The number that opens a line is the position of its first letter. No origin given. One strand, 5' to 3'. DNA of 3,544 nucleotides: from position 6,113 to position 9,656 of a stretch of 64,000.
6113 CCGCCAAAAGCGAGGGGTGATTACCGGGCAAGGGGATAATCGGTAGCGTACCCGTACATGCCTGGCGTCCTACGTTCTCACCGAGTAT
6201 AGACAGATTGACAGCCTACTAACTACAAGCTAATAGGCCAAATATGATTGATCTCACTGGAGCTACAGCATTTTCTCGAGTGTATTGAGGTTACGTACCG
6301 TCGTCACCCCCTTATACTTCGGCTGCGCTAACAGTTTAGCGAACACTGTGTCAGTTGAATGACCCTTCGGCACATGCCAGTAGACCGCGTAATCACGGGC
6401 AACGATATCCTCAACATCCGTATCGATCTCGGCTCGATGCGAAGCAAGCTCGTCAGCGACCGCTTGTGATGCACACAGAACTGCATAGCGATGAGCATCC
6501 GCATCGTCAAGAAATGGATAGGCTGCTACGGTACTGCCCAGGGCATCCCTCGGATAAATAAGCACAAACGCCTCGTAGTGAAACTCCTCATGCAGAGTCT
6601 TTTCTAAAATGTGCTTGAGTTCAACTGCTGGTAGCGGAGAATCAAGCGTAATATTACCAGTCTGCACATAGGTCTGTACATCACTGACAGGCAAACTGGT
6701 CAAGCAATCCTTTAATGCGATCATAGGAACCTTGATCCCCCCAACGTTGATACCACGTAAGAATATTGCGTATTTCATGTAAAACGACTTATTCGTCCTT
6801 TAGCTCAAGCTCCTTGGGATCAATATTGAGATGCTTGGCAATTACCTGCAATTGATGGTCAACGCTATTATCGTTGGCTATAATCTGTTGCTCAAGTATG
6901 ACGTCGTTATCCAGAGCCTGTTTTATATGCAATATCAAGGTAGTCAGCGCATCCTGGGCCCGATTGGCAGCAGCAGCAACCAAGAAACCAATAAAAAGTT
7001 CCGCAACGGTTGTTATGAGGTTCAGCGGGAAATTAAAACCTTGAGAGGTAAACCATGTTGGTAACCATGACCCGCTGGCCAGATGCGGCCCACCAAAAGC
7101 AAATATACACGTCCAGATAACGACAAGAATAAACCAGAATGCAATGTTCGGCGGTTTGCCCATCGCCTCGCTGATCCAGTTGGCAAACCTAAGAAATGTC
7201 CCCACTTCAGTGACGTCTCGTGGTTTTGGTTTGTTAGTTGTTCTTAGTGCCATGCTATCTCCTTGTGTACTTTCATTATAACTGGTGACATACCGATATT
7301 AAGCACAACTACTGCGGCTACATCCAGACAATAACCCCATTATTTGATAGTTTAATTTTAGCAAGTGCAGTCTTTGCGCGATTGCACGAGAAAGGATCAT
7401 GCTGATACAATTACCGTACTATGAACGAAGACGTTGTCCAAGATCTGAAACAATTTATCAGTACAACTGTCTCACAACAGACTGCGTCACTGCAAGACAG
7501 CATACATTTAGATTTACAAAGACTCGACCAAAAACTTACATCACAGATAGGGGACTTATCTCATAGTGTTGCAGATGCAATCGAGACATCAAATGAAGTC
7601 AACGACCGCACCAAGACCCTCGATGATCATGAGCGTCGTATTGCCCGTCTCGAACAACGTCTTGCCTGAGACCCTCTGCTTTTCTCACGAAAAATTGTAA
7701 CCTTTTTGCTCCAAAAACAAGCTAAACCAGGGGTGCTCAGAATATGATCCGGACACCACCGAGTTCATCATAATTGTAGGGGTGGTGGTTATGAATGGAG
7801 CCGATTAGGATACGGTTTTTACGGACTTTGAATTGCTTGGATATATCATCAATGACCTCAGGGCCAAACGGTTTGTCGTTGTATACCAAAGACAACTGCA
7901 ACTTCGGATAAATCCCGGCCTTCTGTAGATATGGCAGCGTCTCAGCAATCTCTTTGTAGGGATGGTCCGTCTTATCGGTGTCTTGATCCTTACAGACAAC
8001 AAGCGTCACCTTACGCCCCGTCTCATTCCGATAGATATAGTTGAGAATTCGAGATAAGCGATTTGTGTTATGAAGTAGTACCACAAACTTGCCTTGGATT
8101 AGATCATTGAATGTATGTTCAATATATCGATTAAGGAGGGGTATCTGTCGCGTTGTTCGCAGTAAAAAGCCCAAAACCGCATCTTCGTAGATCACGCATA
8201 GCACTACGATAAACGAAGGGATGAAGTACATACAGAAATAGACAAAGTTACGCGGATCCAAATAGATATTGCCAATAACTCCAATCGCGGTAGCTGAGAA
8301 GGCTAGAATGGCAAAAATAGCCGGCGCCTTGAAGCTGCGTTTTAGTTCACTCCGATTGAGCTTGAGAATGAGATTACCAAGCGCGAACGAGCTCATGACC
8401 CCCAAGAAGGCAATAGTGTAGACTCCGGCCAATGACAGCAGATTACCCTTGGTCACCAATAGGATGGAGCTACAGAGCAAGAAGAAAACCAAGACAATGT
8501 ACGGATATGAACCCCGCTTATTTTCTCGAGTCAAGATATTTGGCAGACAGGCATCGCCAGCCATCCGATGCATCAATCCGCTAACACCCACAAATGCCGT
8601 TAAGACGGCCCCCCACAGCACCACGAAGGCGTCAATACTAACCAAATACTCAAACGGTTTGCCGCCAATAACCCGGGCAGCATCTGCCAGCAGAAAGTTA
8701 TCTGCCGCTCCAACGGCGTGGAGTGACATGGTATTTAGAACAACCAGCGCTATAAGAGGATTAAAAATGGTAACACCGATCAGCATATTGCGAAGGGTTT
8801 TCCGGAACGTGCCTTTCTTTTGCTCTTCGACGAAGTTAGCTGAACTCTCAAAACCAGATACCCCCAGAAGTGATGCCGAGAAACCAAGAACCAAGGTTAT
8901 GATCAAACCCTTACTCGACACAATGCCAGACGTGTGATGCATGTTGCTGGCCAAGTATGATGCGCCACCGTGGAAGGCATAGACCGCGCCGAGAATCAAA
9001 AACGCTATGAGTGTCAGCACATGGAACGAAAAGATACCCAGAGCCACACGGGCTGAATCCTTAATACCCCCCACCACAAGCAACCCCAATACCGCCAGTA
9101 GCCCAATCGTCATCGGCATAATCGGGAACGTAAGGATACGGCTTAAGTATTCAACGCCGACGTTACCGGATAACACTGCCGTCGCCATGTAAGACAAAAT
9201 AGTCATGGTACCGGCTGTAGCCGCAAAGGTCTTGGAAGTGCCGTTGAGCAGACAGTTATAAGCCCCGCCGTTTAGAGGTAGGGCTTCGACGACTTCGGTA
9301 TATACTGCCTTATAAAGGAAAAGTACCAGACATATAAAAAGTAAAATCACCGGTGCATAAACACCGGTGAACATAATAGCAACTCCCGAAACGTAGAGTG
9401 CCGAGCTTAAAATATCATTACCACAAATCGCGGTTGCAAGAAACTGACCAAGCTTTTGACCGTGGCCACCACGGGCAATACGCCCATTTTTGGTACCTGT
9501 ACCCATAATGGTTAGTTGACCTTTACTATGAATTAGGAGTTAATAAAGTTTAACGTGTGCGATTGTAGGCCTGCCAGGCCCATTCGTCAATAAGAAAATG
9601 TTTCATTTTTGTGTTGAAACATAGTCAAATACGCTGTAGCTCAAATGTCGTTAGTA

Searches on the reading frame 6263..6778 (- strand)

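Call 72: search_protein_families(library=pfam, proteins=[window:6263-6778:-], max_evalue=0.001)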
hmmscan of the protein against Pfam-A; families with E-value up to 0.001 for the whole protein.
window:6263-6778:- (171 aa): 1 family
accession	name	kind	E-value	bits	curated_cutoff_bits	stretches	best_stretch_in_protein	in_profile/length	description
PF08002.16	DUF1697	-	3e-26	92.9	24.4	1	1-133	1-137/137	Protein of unknown function (DUF1697)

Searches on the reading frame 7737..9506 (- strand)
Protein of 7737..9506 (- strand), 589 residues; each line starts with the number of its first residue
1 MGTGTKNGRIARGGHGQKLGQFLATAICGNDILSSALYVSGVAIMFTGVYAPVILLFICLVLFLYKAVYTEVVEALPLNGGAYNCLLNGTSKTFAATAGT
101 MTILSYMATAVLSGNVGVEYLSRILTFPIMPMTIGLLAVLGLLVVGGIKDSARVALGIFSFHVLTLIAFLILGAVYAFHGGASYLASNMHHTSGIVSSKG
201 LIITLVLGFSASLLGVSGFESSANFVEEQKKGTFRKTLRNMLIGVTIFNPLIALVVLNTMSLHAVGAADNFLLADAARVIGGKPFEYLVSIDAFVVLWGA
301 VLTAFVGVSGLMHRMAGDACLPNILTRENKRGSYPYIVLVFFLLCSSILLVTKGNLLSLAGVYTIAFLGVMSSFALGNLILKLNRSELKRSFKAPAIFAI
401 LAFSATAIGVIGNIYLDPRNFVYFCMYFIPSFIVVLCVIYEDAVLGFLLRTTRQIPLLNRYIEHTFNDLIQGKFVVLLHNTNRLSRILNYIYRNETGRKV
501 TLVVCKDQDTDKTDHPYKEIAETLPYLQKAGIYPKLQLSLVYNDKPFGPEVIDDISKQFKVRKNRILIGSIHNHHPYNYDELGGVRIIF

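Call 72: search_protein_families(library=pfam, proteins=[window:7737-9506:-], max_evalue=0.001)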
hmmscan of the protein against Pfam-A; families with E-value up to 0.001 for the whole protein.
window:7737-9506:- (589 aa): 1 family
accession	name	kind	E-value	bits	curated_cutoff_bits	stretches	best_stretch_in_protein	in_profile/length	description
PF13520.12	AA_permease_2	-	5.8e-47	161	27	1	19-418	1-410/427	Amino acid permease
